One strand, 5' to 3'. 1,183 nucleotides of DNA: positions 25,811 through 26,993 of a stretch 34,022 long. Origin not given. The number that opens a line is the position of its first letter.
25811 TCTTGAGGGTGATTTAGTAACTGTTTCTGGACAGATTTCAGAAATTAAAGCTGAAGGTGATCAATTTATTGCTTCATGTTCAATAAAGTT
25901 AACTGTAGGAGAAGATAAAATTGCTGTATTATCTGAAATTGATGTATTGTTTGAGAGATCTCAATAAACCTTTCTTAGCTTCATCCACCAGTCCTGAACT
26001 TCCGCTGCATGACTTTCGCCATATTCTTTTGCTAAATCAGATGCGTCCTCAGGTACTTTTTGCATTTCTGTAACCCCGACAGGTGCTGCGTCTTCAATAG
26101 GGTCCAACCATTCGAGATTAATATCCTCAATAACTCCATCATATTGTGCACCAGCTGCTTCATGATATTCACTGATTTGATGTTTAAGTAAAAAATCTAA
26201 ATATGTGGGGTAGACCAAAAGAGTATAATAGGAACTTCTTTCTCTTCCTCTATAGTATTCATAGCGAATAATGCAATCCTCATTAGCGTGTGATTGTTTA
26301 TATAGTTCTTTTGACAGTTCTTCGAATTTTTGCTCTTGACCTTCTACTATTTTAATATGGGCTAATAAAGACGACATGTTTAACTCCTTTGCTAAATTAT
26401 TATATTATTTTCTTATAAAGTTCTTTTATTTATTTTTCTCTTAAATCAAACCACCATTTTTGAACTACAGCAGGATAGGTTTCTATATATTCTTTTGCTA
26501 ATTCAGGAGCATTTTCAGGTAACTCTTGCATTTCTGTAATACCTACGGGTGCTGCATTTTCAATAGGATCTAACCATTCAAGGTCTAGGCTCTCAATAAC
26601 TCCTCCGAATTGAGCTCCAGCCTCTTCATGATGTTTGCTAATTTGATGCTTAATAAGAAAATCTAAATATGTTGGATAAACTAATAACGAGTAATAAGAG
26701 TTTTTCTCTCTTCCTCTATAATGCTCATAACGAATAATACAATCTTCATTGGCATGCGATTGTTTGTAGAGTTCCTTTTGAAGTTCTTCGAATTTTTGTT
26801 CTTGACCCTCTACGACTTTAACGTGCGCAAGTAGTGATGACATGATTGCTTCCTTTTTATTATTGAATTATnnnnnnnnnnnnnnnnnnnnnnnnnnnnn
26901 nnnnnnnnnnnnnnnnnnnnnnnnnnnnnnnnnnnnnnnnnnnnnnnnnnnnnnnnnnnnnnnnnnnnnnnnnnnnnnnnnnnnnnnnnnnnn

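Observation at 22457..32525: TetR-linked block combining two secreted PQQ dehydrogenases with a dense set of small cofactor-independent enzyme folds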

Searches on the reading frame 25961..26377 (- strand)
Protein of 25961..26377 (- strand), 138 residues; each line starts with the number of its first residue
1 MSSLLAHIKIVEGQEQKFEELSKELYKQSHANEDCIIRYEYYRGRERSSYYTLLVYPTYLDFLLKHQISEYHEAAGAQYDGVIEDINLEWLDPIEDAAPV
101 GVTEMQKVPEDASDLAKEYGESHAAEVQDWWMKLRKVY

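Call 5: search_protein_families(library=pfam, proteins=[window:25961-26377:-], max_evalue=0.01)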
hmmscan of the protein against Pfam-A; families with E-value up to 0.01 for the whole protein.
window:25961-26377:- (138 aa): 1 family
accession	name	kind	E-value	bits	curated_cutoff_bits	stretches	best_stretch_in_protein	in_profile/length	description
PF03992.22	ABM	-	1.9e-05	25.2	23.1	1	1-75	1-75/78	Antibiotic biosynthesis monooxygenase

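Call 11: search_protein_families(library=ncbifam, proteins=[window:25961-26377:-], max_evalue=0.01)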
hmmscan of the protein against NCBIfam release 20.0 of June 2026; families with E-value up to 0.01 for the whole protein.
window:25961-26377:- (138 aa): 0 families

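Call 14: find_homologous_proteins(query=window:25961-26377:-, max_evalue=0.001)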
Query window:25961-26377:- (138 aa): 37 proteins with E <= 0.001 among 49 candidates.
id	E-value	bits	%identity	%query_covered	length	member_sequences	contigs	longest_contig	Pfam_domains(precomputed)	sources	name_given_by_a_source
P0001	1.5e-83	296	96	100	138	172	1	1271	PF03992.23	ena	-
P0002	3.2e-77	275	88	100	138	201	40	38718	-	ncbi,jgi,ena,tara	tara:strand:+ start:97 stop:513 length:417 start_codon:yes stop_codon:yes gene_type:complete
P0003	9.7e-77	274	91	98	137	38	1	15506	PF03992.23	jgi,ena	jgi:quinol monooxygenase YgiN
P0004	1.4e-73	263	81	100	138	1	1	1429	-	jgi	jgi:quinol monooxygenase YgiN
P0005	2.3e-69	250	85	100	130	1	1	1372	-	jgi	jgi:hypothetical protein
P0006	5.3e-68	245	79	100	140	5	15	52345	PF03992.23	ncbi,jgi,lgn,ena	-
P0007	1.5e-67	244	76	99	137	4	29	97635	-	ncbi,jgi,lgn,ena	jgi:quinol monooxygenase YgiN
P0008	3.8e-67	242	77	99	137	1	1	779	PF03992.23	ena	-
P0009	1.7e-65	237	76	99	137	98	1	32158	-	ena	-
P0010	2.9e-64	233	76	99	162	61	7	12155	-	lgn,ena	-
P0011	2.2e-63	230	74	99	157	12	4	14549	-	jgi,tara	jgi:quinol monooxygenase YgiN|tara:strand:+ start:2250 stop:2723 length:474 start_codon:yes stop_cod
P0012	3.8e-63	230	74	100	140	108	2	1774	PF03992.23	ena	-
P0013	6.8e-63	229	74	99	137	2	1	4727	-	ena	-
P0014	4.9e-62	226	71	99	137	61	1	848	-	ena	-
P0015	1.4e-61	224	75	98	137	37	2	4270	PF03992.23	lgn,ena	-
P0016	1.8e-61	224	71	99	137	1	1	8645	-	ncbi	-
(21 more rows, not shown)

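Call 15: find_encoding_contigs(protein=P0006, flank=10000, max_places=2)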
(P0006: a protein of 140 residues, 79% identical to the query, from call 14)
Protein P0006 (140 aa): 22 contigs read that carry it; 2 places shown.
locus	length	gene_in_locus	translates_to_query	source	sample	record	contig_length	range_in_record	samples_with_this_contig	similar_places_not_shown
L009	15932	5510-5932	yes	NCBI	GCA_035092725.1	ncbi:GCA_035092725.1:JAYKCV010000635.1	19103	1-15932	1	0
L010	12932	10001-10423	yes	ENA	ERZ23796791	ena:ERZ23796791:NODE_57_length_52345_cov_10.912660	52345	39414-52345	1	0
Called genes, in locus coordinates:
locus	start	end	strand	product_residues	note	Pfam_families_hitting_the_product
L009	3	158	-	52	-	?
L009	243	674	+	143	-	PF01124:MAPEG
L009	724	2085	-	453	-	PF00355:Rieske, PF00848:Ring_hydroxyl_A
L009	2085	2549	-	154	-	PF12973:Cupin_7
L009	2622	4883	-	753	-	PF07715:Plug, PF00593:TonB_dep_Rec_b-barrel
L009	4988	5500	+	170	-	PF13577:SnoaL_4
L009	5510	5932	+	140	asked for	PF03992:ABM (weak)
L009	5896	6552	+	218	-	PF00440:TetR_N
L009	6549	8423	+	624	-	PF13360:PQQ_2, PF13570:Beta-prop_ACSF4, PF07774:EMC1_C (faint), PF01011:PQQ, PF13360:PQQ_2 (weak)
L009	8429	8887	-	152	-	PF01575:MaoC_dehydratas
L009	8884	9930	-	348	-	PF02771:Acyl-CoA_dh_N, PF00441:Acyl-CoA_dh_1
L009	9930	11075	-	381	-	PF02771:Acyl-CoA_dh_N, PF02770:Acyl-CoA_dh_M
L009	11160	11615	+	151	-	PF12680:SnoaL_2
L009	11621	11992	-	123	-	PF00581:Rhodanese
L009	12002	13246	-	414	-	PF00067:p450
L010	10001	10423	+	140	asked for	PF03992:ABM (weak)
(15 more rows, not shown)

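Call 16: find_encoding_contigs(protein=P0016, flank=10000, max_places=2)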
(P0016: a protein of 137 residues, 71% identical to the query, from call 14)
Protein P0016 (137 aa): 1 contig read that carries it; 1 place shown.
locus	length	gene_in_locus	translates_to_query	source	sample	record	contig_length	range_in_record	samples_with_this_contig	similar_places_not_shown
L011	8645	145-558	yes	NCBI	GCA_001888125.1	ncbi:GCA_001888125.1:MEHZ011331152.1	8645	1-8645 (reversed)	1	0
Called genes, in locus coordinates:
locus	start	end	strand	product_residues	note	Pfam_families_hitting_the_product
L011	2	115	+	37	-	?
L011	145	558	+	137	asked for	-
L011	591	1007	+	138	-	PF03992:ABM (faint)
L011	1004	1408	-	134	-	-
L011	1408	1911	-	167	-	-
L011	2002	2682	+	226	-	PF00440:TetR_N, PF08359:TetR_C_4 (weak)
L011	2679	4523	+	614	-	PF01011:PQQ, PF13360:PQQ_2, PF13570:Beta-prop_ACSF4, PF07774:EMC1_C (faint), PF25292:Beta-prop_CGLA (faint), PF01011:PQQ (weak)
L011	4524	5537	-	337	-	PF02779:Transket_pyr, PF02780:Transketolase_C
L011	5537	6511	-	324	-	PF00676:E1_dh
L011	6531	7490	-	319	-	PF08240:ADH_N, PF00107:ADH_zinc_N (weak), PF13602:ADH_zinc_N_2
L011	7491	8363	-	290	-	PF23441:SDR, PF00106:adh_short, PF08659:KR (weak), PF13561:adh_short_C2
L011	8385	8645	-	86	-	?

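Call 24: find_related_loci(query=A1, collection=genome_contigs, flank=10000)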
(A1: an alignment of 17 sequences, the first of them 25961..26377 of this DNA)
Query A1 (138 aa) in genome_contigs; peptide patterns used: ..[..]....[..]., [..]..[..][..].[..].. (x = any residue, [..] = any of these).
31 stretches matched a pattern; 24 encode a relative of the query (tblastn E <= 1e-3); 24 distinct loci.
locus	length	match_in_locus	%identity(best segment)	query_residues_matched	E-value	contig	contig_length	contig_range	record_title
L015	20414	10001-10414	97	1-138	1e-88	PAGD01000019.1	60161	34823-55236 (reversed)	MAG: Rhodobiaceae bacterium isolate MED801 11328, whole genome shotgun sequence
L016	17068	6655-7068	94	1-138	1e-87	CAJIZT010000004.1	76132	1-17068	MAG: alpha proteobacterium MED-G09 isolate FRAM18_bin064 genome assembly, contig: FRAM17_bin064-4, whole genome shotgun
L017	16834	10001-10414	90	1-138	1e-83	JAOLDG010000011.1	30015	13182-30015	Hyphomicrobiales bacterium isolate AH-657-K06 AH-657-K06_NODE_11, whole genome shotgun sequence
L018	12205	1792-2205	88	1-138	2e-82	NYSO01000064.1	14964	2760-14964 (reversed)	MAG: Rhodobiaceae bacterium isolate CPC93 54685, whole genome shotgun sequence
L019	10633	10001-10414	88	1-138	1e-81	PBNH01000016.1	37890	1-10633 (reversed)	MAG: Rhodobiaceae bacterium isolate SP193 29553, whole genome shotgun sequence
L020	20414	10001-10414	88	1-138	1e-81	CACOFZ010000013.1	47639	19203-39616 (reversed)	uncultured PS1 clade bacterium isolate AH-321-D15 genome assembly, contig: AH-321-D15_NODE_13, whole genome shotgun sequ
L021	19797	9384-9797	86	1-138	4e-81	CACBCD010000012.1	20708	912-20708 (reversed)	uncultured PS1 clade bacterium isolate AG-349-L06 genome assembly, contig: AG-349-L06_NODE_12, whole genome shotgun sequ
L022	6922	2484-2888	90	1-135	4e-81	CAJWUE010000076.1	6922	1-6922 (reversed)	MAG TPA_asm: uncultured Rhodobiaceae bacterium isolate ERR599132_bin.81_MetaBAT_v2.12.1_MAG genome assembly, contig: NOD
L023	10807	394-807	86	1-138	6e-81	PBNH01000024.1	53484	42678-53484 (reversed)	MAG: Rhodobiaceae bacterium isolate SP193 MHASMcontig_515966, whole genome shotgun sequence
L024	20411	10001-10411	68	1-137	1e-65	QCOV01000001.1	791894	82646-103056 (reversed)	OCS116 cluster bacterium AG-435-F03 Ga0172089_11, whole genome shotgun sequence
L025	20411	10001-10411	68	1-137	1e-65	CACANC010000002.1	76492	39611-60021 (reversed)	uncultured PS1 clade bacterium isolate AG-343-O05 genome assembly, contig: AG-343-O05_NODE_2, whole genome shotgun seque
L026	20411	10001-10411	68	1-137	1e-65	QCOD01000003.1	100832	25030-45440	OCS116 cluster bacterium AG-430-B22 Ga0172088_103, whole genome shotgun sequence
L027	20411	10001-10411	68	1-137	6e-65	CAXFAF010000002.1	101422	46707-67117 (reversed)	MAG TPA_asm: uncultured bacterium isolate ERR599117_binner13_Refined_37 genome assembly, contig: ERZ841638.25, whole gen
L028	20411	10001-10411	66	1-137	3e-64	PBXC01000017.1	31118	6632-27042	MAG: Rhodobiaceae bacterium isolate RS626 24430, whole genome shotgun sequence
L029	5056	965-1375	62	1-137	3e-59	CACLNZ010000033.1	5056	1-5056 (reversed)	uncultured PS1 clade bacterium isolate AG-464-P19 genome assembly, contig: AG-464-P19_NODE_33, whole genome shotgun sequ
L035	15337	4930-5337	63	1-136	5e-58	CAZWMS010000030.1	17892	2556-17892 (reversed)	MAG TPA_asm: uncultured Gammaproteobacteria bacterium isolate SRP077602_co9_586 genome assembly, contig: NODE_3811_lengt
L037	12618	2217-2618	39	1-136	1e-32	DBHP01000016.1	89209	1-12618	MAG TPA_asm: Candidatus Microthrix sp. UBA825 UBA825_contig_1910, whole genome shotgun sequence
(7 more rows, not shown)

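Call 29: search_solved_structures(query=A1, max_evalue=1)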
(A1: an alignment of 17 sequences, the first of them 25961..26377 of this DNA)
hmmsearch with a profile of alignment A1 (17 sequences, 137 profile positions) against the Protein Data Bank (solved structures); distinct sequences matched with E-value up to 1: 1.
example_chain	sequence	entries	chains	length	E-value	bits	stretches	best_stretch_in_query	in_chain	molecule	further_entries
3bm7_A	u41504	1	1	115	0.0058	19.9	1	2-95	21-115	Protein of unknown function with ferredoxin-like fold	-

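Call 58: search_protein_families(library=pfam, proteins=[L035:3637-4920:+, L035:1737-3347:+, L035:5547-6980:-, L037:1205-2176:+, L037:2711-3619:+], max_evalue=0.0001)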
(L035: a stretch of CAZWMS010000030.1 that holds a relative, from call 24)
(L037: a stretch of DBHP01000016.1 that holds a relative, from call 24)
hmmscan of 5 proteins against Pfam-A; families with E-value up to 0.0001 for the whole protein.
L035:3637-4920:+ (427 aa): 1 family
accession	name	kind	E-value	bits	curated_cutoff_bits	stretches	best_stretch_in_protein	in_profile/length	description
PF00067.27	p450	-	1.4e-22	80.6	22.8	1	199-420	211-460/462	Cytochrome P450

L035:1737-3347:+ (536 aa): 2 families
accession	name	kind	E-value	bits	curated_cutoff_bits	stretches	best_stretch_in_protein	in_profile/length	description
PF00128.31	Alpha-amylase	-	6.8e-121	405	22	1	12-456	1-446/446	Alpha amylase, catalytic domain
PF16657.11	Malt_amylase_C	-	7.9e-06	26.3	27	1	461-497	7-43/75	Maltogenic Amylase, C-terminal domain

L035:5547-6980:- (477 aa): 2 families
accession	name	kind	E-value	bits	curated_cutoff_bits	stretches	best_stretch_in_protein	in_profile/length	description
PF07687.19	M20_dimer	-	6.7e-11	42.5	21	1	206-300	7-103/107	Peptidase dimerisation domain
PF01546.33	Peptidase_M20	-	2.4e-10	41.1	24.6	1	100-310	4-117/206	Peptidase family M20/M25/M40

L037:1205-2176:+ (323 aa): 2 families
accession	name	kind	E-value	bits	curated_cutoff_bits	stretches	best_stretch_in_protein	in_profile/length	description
PF14226.12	DIOX_N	-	7e-14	52.9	27.3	1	13-126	6-115/117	non-haem dioxygenase in morphine synthesis N-terminal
PF03171.26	2OG-FeII_Oxy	-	3.6e-13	50.1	23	1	180-276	7-101/101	2OG-Fe(II) oxygenase superfamily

L037:2711-3619:+ (302 aa): 2 families
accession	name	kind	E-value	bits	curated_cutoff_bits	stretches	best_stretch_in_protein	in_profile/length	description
PF00378.25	ECH_1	-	4.1e-55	187.3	27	1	31-296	2-249/251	Enoyl-CoA hydratase/isomerase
PF16113.10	ECH_2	-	3.1e-17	63.5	27.2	1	37-234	3-184/335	Enoyl-CoA hydratase/isomerase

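Call 71: predict_structure(alignment_id=A1)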
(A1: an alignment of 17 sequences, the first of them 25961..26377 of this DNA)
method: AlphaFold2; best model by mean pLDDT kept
length: 138 residues; sequences in the alignment: 17
mean_pLDDT: 64.5   pTM: 0.54
mean pLDDT of the five models: 64.5, 58.1, 55.8, 46.4, 43.9
residues with pLDDT >= 90: 0; 70-90: 52; 50-70: 60; < 50: 26
segments of 3 or more residues with pLDDT < 50: 93-105, 126-128, 134-138
pLDDT, mean of each block of 10 residues (from residue 1): 73 88 74 63 78 65 55 71 77 44 52 63 51 45
secondary structure, 60 per line:
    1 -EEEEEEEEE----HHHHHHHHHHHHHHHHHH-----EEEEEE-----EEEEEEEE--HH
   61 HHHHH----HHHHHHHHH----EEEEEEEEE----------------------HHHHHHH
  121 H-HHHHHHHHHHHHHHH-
elements in order: E2-10 H15-32 E38-43 E49-56 H59-65 H70-78 E83-91 H114-121 H123-137

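Call 72: search_protein_representatives(alignment_id=A1)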
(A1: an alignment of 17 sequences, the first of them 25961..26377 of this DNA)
Query: 17 sequences, 137 profile positions. Proteins with E-value up to 0.001 (for the whole library): 168; up to 1e-10: 98; up to 1e-30: 4. The best 150 are listed.
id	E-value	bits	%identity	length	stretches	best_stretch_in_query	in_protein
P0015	3.0e-74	263.8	-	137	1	1-136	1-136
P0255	4.9e-39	149.7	-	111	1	1-87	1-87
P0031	1.3e-35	138.6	-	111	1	1-70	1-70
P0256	1.3e-34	135.5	-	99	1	1-73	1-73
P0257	4.7e-29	117.4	-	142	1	2-132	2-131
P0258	1.3e-28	116.0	-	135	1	1-134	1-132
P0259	4.2e-28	114.3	-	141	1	2-133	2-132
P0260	4.9e-28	114.1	-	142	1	1-136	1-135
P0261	7.7e-28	113.5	-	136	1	1-135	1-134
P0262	3.1e-27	111.5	-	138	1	2-136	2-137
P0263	5.1e-27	110.8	-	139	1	1-135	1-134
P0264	6.3e-27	110.5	-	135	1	1-135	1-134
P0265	1.6e-26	109.2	-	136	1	1-135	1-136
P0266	3.6e-25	104.8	-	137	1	1-136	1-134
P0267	1.4e-24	102.9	-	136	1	1-136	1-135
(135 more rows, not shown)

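Call 78: fold_search(model_id=the predicted structure, library=pdb)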
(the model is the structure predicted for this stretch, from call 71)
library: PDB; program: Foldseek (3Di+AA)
matches with E <= 10: 1521; with E <= 0.001: 81
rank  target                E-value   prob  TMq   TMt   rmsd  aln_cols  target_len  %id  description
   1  1x7v_C                4.2e-06  1.00  0.56  0.76   2.0        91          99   18  Crystal structure of PA3566 from Pseudomonas aeruginosa (released 2004-08-31)
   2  1x7v_A                7.4e-06  1.00  0.56  0.75   2.2        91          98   19  Crystal structure of PA3566 from Pseudomonas aeruginosa (released 2004-08-31)
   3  2gff_B                1.2e-05  1.00  0.59  0.79   2.6       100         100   14  Crystal Structure of Yersinia pestis LsrG (released 2007-04-03)
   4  3bm7                  1.3e-05  1.00  0.62  0.79   1.8        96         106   27  CRYSTAL STRUCTURE OF A PUTATIVE ANTIBIOTIC BIOSYNTHESIS MONOOXYGENASE (CC_2132) FROM CAULOBACTER CRESCENTUS CB15 AT 1.35 (released 2007-12-25)
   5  4hl9_A                2.3e-05  1.00  0.59  0.82   2.0        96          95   14  Crystal structure of antibiotic biosynthesis monooxygenase (released 2012-10-31)
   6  3qmq_A                3.6e-05  1.00  0.58  0.80   2.0        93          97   15  Crystal Structure of E. coli LsrG (released 2011-04-13)
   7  5k9f                  3.6e-05  1.00  0.55  0.71   3.8       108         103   17  Crystal structure of a NIPSNAP domain protein from Burkholderia xenovorans (released 2016-06-15)
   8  2gff_A                4.1e-05  1.00  0.60  0.83   2.2        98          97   14  Crystal Structure of Yersinia pestis LsrG (released 2007-04-03)
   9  9lmm_A                4.9e-05  1.00  0.55  0.78   2.3        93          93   11  An antibiotic biosynthesis monooxygenase family protein from Streptomyces sp. MA37 (released 2025-11-26)
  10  3qmq_C                6.3e-05  1.00  0.57  0.77   1.9        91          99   15  Crystal Structure of E. coli LsrG (released 2011-04-13)
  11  1r6y                  7.2e-05  1.00  0.58  0.76   2.2       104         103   13  Crystal structure of YgiN from Escherichia coli (released 2004-11-02)
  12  9lmn_A                7.7e-05  1.00  0.57  0.23   1.9        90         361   10  Crystal structure of a polyketide ABM/SchA-like domain-containing protein WhiE-ORFI from Streptomyces coelicolor (released 2025-11-26)
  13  8s4e_A                8.2e-05  1.00  0.52  0.68   7.1       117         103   15  Dimeric Alpha-beta barrel protein from Brassica rapa subsp.pekinensis (released 2025-01-15)
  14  8s4e_B                8.7e-05  1.00  0.53  0.60   9.3       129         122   15  Dimeric Alpha-beta barrel protein from Brassica rapa subsp.pekinensis (released 2025-01-15)
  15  3f44                  9.3e-05  1.00  0.59  0.39   1.6        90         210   14  Crystal structure of putative monooxygenase (YP_193413.1) from Lactobacillus acidophilus NCFM at 1.55 A resolution (released 2008-11-18)
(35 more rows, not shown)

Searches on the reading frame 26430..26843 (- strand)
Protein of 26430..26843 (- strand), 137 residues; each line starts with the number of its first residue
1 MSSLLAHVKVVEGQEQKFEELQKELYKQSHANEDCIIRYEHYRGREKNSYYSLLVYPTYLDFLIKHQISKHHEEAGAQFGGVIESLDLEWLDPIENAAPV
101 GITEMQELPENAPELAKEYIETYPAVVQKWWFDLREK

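Call 5: search_protein_families(library=pfam, proteins=[window:26430-26843:-], max_evalue=0.01)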
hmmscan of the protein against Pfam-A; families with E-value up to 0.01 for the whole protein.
window:26430-26843:- (137 aa): 1 family
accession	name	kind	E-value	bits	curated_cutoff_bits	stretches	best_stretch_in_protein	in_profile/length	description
PF03992.22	ABM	-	0.00011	22.7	23.1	1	2-75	2-75/78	Antibiotic biosynthesis monooxygenase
